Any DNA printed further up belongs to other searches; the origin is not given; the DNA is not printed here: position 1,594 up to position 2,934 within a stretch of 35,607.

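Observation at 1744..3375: CorQ/CorR-like sensor pair with an unusual Cys-rich regulator architecture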

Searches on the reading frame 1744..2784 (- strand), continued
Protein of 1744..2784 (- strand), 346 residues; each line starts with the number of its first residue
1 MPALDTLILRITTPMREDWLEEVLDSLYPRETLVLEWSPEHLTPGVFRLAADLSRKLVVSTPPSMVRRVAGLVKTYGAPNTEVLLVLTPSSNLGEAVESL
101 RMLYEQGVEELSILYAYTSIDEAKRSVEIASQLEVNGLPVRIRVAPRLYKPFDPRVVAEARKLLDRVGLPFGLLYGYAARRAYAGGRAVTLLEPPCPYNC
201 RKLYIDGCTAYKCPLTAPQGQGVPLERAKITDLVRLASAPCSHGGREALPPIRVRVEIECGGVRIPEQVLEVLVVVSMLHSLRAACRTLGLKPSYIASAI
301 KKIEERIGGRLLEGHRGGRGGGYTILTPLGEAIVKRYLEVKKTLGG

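Call 28: find_homologous_proteins(query=P0160, max_evalue=0.00001)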
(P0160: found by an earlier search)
Query P0160 (372 aa): 23 proteins with E <= 0.00001 among 5373 candidates.
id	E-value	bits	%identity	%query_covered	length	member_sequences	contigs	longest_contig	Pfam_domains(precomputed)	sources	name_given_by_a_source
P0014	2.4e-227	772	91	100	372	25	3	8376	PF00126.34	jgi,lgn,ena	-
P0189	3.5e-209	712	84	99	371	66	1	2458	PF00126.34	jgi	-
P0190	7.9e-196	668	77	99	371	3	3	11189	PF00126.34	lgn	-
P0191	7.8e-189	645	73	100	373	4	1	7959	PF00126.34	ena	-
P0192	2.0e-181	621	71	99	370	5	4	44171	PF00126.34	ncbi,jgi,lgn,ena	ncbi:winged helix-turn-helix domain-containing protein [Palaeococcus sp. (in: euryarchaeotes)]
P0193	2.7e-178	611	70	100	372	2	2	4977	PF00126.34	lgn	-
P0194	5.4e-160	550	70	91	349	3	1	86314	PF00126.34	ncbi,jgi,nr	ncbi:MAG: LysR family transcriptional regulator [Thermococcus sp.]|nr:LysR family transcriptional re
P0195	5.1e-154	531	59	99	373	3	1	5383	PF00126.34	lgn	-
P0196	1.1e-152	526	59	99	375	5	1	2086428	PF00126.34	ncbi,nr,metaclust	ncbi:transcriptional regulator, LysR family protein [Thermococcus sp. AM4]|nr:transcriptional regula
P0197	6.5e-150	517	58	99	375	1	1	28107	PF00126.34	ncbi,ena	-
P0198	9.4e-150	517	58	99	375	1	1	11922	PF00126.34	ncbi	-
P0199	1.6e-149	516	58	99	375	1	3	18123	PF00126.34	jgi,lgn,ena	-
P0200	3.2e-149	515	58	99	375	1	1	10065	PF00126.34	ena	-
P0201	1.8e-148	513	57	99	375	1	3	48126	PF00126.34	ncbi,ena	-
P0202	1.9e-146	506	57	99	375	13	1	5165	PF00126.34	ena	-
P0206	1.1e-126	441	53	100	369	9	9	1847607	PF00126.34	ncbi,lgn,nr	ncbi:winged helix-turn-helix domain-containing protein [Thermococcus onnurineus]|nr:LysR family tran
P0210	7.6e-70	254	37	98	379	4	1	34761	PF00126.34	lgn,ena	-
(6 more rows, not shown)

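Call 29: find_encoding_contigs(protein=P0206, flank=10000, max_places=2)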
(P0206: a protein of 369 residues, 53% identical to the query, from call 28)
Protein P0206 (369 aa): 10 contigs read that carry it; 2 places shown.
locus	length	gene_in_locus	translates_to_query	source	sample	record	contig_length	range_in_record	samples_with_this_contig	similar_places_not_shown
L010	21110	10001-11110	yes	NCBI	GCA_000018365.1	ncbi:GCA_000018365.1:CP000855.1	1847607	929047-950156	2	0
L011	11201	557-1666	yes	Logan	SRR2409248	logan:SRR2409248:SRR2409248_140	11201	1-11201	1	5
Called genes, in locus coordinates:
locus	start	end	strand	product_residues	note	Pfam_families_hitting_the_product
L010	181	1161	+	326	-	-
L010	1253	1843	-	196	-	PF02568:ThiI, PF06508:QueC (faint)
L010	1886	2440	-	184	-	PF06197:DUF998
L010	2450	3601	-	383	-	PF22025:ThiI_fer, PF02926:THUMP, PF02568:ThiI, PF03054:tRNA_Me_trans (faint), PF06508:QueC (faint)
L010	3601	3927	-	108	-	-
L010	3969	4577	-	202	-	PF00881:Nitroreductase, PF14512:TM1586_NiRdase (faint)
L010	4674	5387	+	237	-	PF01177:Asp_Glu_race, PF17645:Amdase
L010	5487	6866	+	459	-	PF04587:ADP_PFK_GK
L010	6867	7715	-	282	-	PF02899:Phage_int_SAM_1, PF13495:Phage_int_SAM_4 (faint), PF00589:Phage_integrase, PF22823:MrpR_C_cat (faint)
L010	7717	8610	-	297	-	PF01751:Toprim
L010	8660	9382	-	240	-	PF17746:SfsA_N, PF03749:SfsA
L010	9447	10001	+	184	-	PF02830:V4R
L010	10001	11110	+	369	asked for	PF00126:HTH_1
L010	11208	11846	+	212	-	PF12837:Fer4_6 (weak), PF13247:Fer4_11, PF13237:Fer4_10 (weak), PF12838:Fer4_7 (weak), PF13187:Fer4_9 (weak), PF12797:Fer4_2 (weak), PF12837:Fer4_6 (weak), PF13237:Fer4_10 (weak), +5 more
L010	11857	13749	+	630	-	PF03063:Prismane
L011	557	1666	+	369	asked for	PF00126:HTH_1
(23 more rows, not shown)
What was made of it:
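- Closest known: CorQ/CorR of Thermococcus onnurineus NA1. Same: Both pairs lie next to cooF-cooS-cooC-cooT and hydrogenase genes (call 29).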

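Call 38: find_encoding_contigs(protein=P0007, flank=10000, max_places=2)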
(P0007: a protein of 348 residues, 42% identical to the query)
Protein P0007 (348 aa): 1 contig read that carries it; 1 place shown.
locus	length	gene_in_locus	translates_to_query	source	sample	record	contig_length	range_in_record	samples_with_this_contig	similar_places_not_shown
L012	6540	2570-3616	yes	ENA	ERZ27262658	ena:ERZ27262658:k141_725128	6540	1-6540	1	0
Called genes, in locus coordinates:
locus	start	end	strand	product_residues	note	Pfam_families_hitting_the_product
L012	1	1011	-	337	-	?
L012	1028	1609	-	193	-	PF12838:Fer4_7 (faint), PF13187:Fer4_9 (faint), PF14697:Fer4_21 (faint), PF25160:LdpA_Fe-S-bd (faint), PF12797:Fer4_2 (faint), PF12837:Fer4_6 (faint), PF13247:Fer4_11, PF00037:Fer4 (weak), +3 more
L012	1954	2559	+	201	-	PF02830:V4R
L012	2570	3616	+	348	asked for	PF00126:HTH_1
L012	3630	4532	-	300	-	PF00146:NADHdh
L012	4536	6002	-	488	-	PF00361:Proton_antipo_M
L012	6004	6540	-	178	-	?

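Call 39: find_encoding_contigs(protein=P0006, flank=10000, max_places=2)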
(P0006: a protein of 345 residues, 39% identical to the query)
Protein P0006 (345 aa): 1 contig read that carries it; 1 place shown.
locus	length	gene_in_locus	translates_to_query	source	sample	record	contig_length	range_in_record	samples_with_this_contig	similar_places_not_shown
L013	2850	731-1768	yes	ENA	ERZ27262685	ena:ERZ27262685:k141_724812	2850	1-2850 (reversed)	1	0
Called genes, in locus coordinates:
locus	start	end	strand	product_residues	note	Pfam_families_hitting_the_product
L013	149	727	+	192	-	PF02830:V4R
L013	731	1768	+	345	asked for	PF00126:HTH_1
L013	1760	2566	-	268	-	PF00146:NADHdh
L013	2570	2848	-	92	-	?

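Call 40: predict_structure(alignment_id=A2)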
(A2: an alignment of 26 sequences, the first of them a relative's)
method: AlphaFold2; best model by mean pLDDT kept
length: 346 residues; sequences in the alignment: 26
mean_pLDDT: 90.0   pTM: 0.70
mean pLDDT of the five models: 90.0, 88.0, 87.8, 87.6, 87.6
residues with pLDDT >= 90: 258; 70-90: 64; 50-70: 16; < 50: 8
segments of 3 or more residues with pLDDT < 50: 245-251
pLDDT, mean of each block of 10 residues (from residue 1): 87 93 94 95 96 96 94 93 97 94 94 97 96 88 95 90 92 91 94 78 91 72 90 90 55 74 94 96 90 94 97 85 94 95 72
secondary structure, 60 per line:
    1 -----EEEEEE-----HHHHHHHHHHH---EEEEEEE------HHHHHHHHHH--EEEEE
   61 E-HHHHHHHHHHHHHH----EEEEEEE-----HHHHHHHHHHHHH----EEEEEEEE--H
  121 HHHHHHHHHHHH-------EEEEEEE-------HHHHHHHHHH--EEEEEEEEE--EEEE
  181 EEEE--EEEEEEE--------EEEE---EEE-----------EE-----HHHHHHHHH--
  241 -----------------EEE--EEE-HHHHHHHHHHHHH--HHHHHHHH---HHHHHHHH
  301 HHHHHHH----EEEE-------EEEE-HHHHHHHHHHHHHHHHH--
elements in order: E6-11 H17-27 E31-37 H44-53 E56-61 H63-76 E81-87 H93-105 E110-117 H120-132 E140-146 H154-163 E166-174 E177-184 E187-193 E202-205 E209-211 H230-238 E258-260 E263-265 H267-279 H282-289 H293-307 E312-315 E323-326 H328-344
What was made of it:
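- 2290..2784 (-): Radical-SAM-like (beta/alpha)6 barrel (aa 1-165). It lacks the CxxxCxxC loop and the C56/GGE-position motif. The AF2 model has pLDDT 90 with six beta/alpha units (call 40).
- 1999..2289 (-): Beta-rich, twitch-like subdomain (aa 166-262). It holds the family-wide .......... hairpin and the invariant C196, C200, C213 and C241. Secondary structure of the model: E166-211, then H230-238 (call 40).
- On Radical SAM superfamily: The AF2 model shows six beta/alpha units (call 40).
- AF2 model of the window protein: pLDDT 90, six beta/alpha units (call 40). Cys before and after a beta-hairpin and after the following helix (call 40) matches the layout of the twitch auxiliary cluster.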

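Call 44: fold_search(model_id=the predicted structure, library=pdb)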
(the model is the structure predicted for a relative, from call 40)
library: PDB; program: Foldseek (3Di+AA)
matches with E <= 10: 1775; with E <= 0.001: 8
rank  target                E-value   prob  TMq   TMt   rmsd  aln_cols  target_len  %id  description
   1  7vob                  7.8e-05  1.00  0.41  0.43   7.7       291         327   15  The crystal structure of a Radical SAM Enzyme BlsE involved in the Biosynthesis of Blasticidin S (released 2022-05-04)
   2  9ba8_B                1.4e-04  1.00  0.30  0.25   7.6       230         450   11  O-GlcNAcase (OGA) inhibitor complex for the Treatment of Alzheimer's Disease (released 2025-01-15)
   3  4lrt_A                6.6e-04  1.00  0.31  0.32   8.3       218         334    9  Crystal and solution structures of the bifunctional enzyme (Aldolase/Aldehyde dehydrogenase) from Thermomonospora curv (released 2013-09-04)
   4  4lrs_A                7.0e-04  0.97  0.35  0.35  21.9       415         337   11  Crystal and solution structures of the bifunctional enzyme (Aldolase/Aldehyde dehydrogenase) from Thermomonospora curv (released 2013-09-04)
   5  4i7u_B                7.4e-04  1.00  0.30  0.33   6.2       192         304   10  Dihydrodipicolinate Synthase of Agrobacterium tumefaciens (released 2013-12-04)
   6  8wm2_B                8.8e-04  1.00  0.41  0.48   7.0       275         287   14  Crystal structure of AbmM (released 2024-10-09)
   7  9ne2_A                9.4e-04  1.00  0.31  0.24   6.0       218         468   13  cryoEM structure of the human OGA-L Catalytic Dimer (released 2025-12-24)
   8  3w00_B                9.4e-04  0.97  0.23  0.29   8.0       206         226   10  Crystal structure of PcrB complexed with G1P and FsPP from bacillus subtilis subap. subtilis str. 168 (released 2012-12-26)
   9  4ime_A                1.1e-03  0.91  0.21  0.24   8.7       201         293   18  Crystal Structure of Pasteurella multocida N-Acetyl-D-Neuraminic acid lyase K164A Mutant (released 2013-11-06)
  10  4jn6_A                1.2e-03  1.00  0.28  0.29   6.5       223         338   10  Crystal Structure of the Aldolase-Dehydrogenase Complex from Mycobacterium tuberculosis HRv37 (released 2013-05-08)
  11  7kkg_C                1.2e-03  1.00  0.28  0.32   6.2       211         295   11  Dihydrodipicolinate synthase (DHDPS) from C.jejuni, N84D mutant with pyruvate bound in the active site and L-lysine bo (released 2021-11-03)
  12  5vvv_A                1.2e-03  1.00  0.29  0.25   6.3       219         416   11  Structural Investigations of the Substrate Specificity of Human O-GlcNAcase (released 2017-09-27)
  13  4lrt_C                1.3e-03  1.00  0.31  0.32   8.0       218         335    9  Crystal and solution structures of the bifunctional enzyme (Aldolase/Aldehyde dehydrogenase) from Thermomonospora curv (released 2013-09-04)
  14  9qen_A                1.3e-03  1.00  0.29  0.24   6.1       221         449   12  Cryo-EM structure of human O-GlcNAcase (released 2025-09-17)
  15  5un8_C                1.4e-03  1.00  0.31  0.26   7.2       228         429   11  Crystal Structure of human O-GlcNAcase in complex with glycopeptide p53 (released 2017-03-15)
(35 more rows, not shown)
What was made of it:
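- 2290..2784 (-): The top Foldseek PDB hit is the radical SAM enzyme BlsE (call 44).
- On Radical SAM superfamily: BlsE is the top fold hit (call 44).
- Its top PDB fold hit is BlsE, with AbmM and GDGT-MAS also listed (call 44). Fold-search E-values for the window model are modest (7.8e-5), and generic TIM barrels follow closely (call 44).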

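Call 46: search_protein_families(library=pfam, proteins=[P0206, P0160, P0196, P0011, P0017, P0022, P0030, P0016, P0210, P0019], max_evalue=1)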
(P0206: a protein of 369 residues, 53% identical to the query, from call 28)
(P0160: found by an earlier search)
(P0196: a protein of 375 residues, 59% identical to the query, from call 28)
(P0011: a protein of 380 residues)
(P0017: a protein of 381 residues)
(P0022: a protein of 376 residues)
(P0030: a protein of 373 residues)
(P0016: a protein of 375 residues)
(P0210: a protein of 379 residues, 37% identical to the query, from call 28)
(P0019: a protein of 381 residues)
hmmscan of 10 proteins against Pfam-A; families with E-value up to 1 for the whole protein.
P0206 (369 aa): 9 families
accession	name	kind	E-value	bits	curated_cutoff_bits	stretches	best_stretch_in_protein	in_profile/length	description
PF00126.33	HTH_1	-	5.5e-08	33.1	26.6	1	287-333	4-50/60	Bacterial regulatory helix-turn-helix protein, lysR family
PF20430.3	Eplus_motif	-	0.0024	18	24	1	62-78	11-27/28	E+ motif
PF04967.18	HTH_10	-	0.0062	16.8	23.1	1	304-324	31-51/53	HTH DNA binding domain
PF13518.12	HTH_28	-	0.015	15.8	25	1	290-336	6-51/52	Helix-turn-helix domain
PF13556.12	HTH_30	-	0.071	13.4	27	1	294-328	10-44/59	PucR C-terminal helix-turn-helix domain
PF09623.16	Cas_NE0113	-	0.075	13.3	23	1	314-351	86-121/208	CRISPR-associated protein NE0113 (Cas_NE0113)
PF13384.12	HTH_23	-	0.13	12.6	24.6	1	297-318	18-38/50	Homeodomain-like domain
PF13542.12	HTH_Tnp_ISL3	-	0.13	12.1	27.4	1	291-319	22-49/51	Helix-turn-helix domain of transposase family ISL3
PF18850.6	LPD30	-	0.16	12.7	27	0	126-168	38-80/120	Large polyvalent protein associated domain 30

P0160 (372 aa): 8 families
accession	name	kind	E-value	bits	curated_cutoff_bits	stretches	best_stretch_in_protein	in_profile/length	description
PF00126.33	HTH_1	-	6.2e-09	36.1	26.6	1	291-351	4-59/60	Bacterial regulatory helix-turn-helix protein, lysR family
PF04055.27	Radical_SAM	-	0.0082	16.8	29.5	0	9-161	2-142/166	Radical SAM superfamily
PF13384.12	HTH_23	-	0.016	15.5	24.6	1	292-322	9-38/50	Homeodomain-like domain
PF18024.7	HTH_50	-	0.024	14.7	27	1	294-322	17-45/50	Helix-turn-helix domain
PF04967.18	HTH_10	-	0.058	13.7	23.1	1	308-328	31-51/53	HTH DNA binding domain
PF13518.12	HTH_28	-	0.066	13.8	25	1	294-341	7-52/52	Helix-turn-helix domain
PF21960.2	RCF1-5-like_lid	-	0.15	12.5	27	0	177-189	2-14/43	RCF1/5-like, AAA+ ATPase lid domain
PF13412.12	HTH_24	-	0.15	12.1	21.9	1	302-327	19-44/48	Winged helix-turn-helix DNA-binding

P0196 (375 aa): 6 families
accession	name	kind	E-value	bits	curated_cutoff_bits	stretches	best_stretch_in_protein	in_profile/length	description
PF00126.33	HTH_1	-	3.6e-08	33.7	26.6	1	295-352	4-56/60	Bacterial regulatory helix-turn-helix protein, lysR family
PF04055.27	Radical_SAM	-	0.00057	20.5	29.5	1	9-92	2-89/166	Radical SAM superfamily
PF13412.12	HTH_24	-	0.017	15.2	21.9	1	308-329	21-42/48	Winged helix-turn-helix DNA-binding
PF18024.7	HTH_50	-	0.061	13.5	27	1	298-326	17-45/50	Helix-turn-helix domain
PF13384.12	HTH_23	-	0.062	13.6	24.6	1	297-326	10-39/50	Homeodomain-like domain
PF13404.12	HTH_AsnC-type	-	0.1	12.9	27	1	306-329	19-42/42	AsnC-type helix-turn-helix domain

P0011 (380 aa): 2 families
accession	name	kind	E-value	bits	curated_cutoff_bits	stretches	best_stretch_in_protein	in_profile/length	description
PF00126.33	HTH_1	-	2.3e-05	24.7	26.6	1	292-352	4-59/60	Bacterial regulatory helix-turn-helix protein, lysR family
PF13353.11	Fer4_12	-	0.002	18.9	22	1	10-81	11-81/137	4Fe-4S single cluster domain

P0017 (381 aa): 3 families
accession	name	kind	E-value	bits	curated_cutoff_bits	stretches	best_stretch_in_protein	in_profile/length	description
PF00126.33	HTH_1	-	1.4e-07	31.8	26.6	1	292-352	5-60/60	Bacterial regulatory helix-turn-helix protein, lysR family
PF04055.27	Radical_SAM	-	0.0013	19.4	29.5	1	10-161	3-143/166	Radical SAM superfamily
PF13412.12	HTH_24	-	0.047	13.7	21.9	0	308-327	25-44/48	Winged helix-turn-helix DNA-binding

P0022 (376 aa): 2 families
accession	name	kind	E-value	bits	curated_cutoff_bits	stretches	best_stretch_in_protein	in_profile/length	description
PF00126.33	HTH_1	-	0.00011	22.5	26.6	1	287-347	4-59/60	Bacterial regulatory helix-turn-helix protein, lysR family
PF13518.12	HTH_28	-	0.0068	16.9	25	1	289-335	6-50/52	Helix-turn-helix domain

P0030 (373 aa): 6 families
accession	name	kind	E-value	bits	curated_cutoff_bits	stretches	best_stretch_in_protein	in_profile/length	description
PF00126.33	HTH_1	-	2.4e-11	43.9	26.6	1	290-352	2-59/60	Bacterial regulatory helix-turn-helix protein, lysR family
PF13556.12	HTH_30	-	1.1e-05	25.6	27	1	295-333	6-44/59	PucR C-terminal helix-turn-helix domain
PF13404.12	HTH_AsnC-type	-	0.0024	18.1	27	1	289-325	3-41/42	AsnC-type helix-turn-helix domain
PF04055.27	Radical_SAM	-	0.011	16.4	29.5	1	14-103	4-99/166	Radical SAM superfamily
PF13551.12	HTH_29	-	0.067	13.7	28.1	1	295-353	5-63/64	Winged helix-turn helix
PF13412.12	HTH_24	-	0.13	12.3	21.9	1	308-325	24-41/48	Winged helix-turn-helix DNA-binding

P0016 (375 aa): 4 families
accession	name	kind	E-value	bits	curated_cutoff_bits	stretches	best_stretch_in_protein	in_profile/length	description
PF00126.33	HTH_1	-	3.6e-07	30.5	26.6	1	291-351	4-59/60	Bacterial regulatory helix-turn-helix protein, lysR family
PF04055.27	Radical_SAM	-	6.5e-05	23.6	29.5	1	8-125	1-120/166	Radical SAM superfamily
PF18024.7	HTH_50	-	0.0068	16.5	27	1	292-322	15-45/50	Helix-turn-helix domain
PF18192.6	DNTTIP1_dimer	-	0.25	12.2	26.1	0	109-133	14-38/69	DNTTIP1 dimerisation domain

P0210 (379 aa): 2 families
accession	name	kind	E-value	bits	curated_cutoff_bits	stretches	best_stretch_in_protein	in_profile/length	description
PF00126.33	HTH_1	-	7.6e-06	26.2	26.6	1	289-349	4-59/60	Bacterial regulatory helix-turn-helix protein, lysR family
PF25708.1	Phage_T7_Gp5_9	-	0.05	14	24.5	1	110-134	12-36/46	Phage T7 gp5.9 RecBCD inhibitor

P0019 (381 aa): 3 families
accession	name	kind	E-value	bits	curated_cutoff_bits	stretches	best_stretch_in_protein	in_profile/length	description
PF00126.33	HTH_1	-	8.8e-05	22.8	26.6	1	286-346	4-59/60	Bacterial regulatory helix-turn-helix protein, lysR family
PF02350.25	Epimerase_2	-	0.05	12.9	30.6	1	27-88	194-260/347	UDP-N-acetylglucosamine 2-epimerase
PF08656.15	DASH_Dad3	-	0.057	13.9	23.1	0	292-325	16-53/76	DASH complex subunit Dad3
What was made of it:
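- On CorR (T. onnurineus TON_1016 type): T. onnurineus CorR has it at aa 287-333 (call 46).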

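Call 49: search_solved_structures(query=A4, max_evalue=10, show_alignments=0)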
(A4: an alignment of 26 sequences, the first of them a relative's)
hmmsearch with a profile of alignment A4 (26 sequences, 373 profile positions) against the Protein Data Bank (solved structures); distinct sequences matched with E-value up to 10: 57.
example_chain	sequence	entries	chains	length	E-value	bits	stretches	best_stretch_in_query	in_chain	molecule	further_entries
2ijl_A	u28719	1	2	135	2e-13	53.2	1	263-370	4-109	Molybdenum-binding transcriptional repressor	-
1b9m_A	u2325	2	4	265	6.8e-07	31.7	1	271-365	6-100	PROTEIN (MODE)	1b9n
1o7l_A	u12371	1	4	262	1e-06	31.1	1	272-365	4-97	TRANSCRIPTIONAL REGULATOR MODE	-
3fxq_A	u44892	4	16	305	1.9e-05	26.9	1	288-351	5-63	LysR type regulator of tsaMBCD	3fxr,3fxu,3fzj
9irz_A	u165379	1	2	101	0.00023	23.4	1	284-363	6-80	Probable HTH-type transcriptional regulator YhaJ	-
3isp_A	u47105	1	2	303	0.00032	22.9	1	290-334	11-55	HTH-type transcriptional regulator Rv1985c/MT2039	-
9iyz_A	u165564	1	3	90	0.00037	22.7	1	283-333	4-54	HTH-type transcriptional regulator AceR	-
8wpa_A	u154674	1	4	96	0.00051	22.3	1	283-333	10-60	HTH-type transcriptional regulator AceR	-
8h3v_S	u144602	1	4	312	0.00055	22.1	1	294-333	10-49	NtcB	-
7trv_A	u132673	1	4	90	0.00058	22.1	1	299-333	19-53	LysR-family transcriptional regulatory protein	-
5z7h_A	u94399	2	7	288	0.0049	19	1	291-335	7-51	LysR family transcriptional regulator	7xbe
3hhg_A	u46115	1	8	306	0.007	18.5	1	289-333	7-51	Transcriptional regulator, LysR family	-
3m1e_A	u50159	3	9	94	0.0075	18.4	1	295-333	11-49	HTH-type transcriptional regulator benM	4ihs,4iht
8j4n_A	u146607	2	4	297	0.0078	18.4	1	284-333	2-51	Bacterial regulatory helix-turn-helix protein, lysR family protein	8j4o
7wzv_A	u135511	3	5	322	0.03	16.4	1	7-112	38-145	4Fe-4S cluster-binding domain-containing protein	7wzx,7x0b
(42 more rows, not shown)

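Call 55: find_encoding_contigs(protein=P0016, flank=8000, max_places=2)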
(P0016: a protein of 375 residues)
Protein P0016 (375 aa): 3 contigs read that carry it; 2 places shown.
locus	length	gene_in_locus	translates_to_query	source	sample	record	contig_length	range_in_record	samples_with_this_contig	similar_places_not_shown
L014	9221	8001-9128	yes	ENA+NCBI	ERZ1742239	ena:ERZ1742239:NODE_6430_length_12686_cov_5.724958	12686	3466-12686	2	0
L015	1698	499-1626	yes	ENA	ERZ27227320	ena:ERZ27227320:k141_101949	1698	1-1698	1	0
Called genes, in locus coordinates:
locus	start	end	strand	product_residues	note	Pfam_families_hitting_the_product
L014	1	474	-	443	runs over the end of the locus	PF01979:Amidohydro_1, PF07969:Amidohydro_3 (faint)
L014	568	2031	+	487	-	PF00291:PALP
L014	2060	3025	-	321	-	PF02729:OTCace_N, PF00185:OTCace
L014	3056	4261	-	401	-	PF01546:Peptidase_M20, PF07687:M20_dimer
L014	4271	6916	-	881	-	PF00111:Fer2 (weak), PF13085:Fer2_3 (faint), PF01799:Fer2_2, PF01315:Ald_Xan_dh_C, PF02738:MoCoBD_1, PF20256:MoCoBD_2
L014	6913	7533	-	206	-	PF12804:NTP_transf_3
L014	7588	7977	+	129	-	PF02830:V4R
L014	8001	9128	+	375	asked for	PF00126:HTH_1 (weak)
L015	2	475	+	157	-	?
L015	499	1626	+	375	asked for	PF00126:HTH_1 (weak)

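Call 56: find_encoding_contigs(protein=P0156, flank=8000, max_places=1)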
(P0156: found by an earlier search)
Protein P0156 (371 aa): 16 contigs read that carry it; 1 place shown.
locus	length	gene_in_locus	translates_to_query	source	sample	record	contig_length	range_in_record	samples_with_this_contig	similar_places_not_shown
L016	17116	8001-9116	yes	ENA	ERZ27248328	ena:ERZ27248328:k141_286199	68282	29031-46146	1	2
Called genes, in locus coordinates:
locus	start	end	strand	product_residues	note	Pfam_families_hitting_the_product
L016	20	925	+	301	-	-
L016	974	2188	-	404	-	PF00753:Lactamase_B (weak), PF19583:ODP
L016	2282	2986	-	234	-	PF00578:AhpC-TSA, PF08534:Redoxin, PF10417:1-cysPrx_C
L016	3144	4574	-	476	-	-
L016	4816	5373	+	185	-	-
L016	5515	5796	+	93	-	-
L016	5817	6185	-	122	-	PF20126:TumE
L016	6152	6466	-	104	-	PF27273:MJ0235 (weak)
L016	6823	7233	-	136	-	PF19524:DUF6054 (weak)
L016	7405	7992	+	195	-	PF02830:V4R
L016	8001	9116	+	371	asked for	PF00126:HTH_1 (weak)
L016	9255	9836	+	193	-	PF12837:Fer4_6 (faint), PF25160:LdpA_Fe-S-bd (faint), PF13237:Fer4_10 (weak), PF13247:Fer4_11, PF12838:Fer4_7 (weak), PF00037:Fer4 (weak), PF13237:Fer4_10 (weak), PF13187:Fer4_9 (weak)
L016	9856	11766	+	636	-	PF03063:Prismane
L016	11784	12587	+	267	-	PF01656:CbiA, PF02374:ArsA_ATPase, PF10609:ParA (faint), PF13614:AAA_31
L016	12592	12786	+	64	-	PF10133:CooT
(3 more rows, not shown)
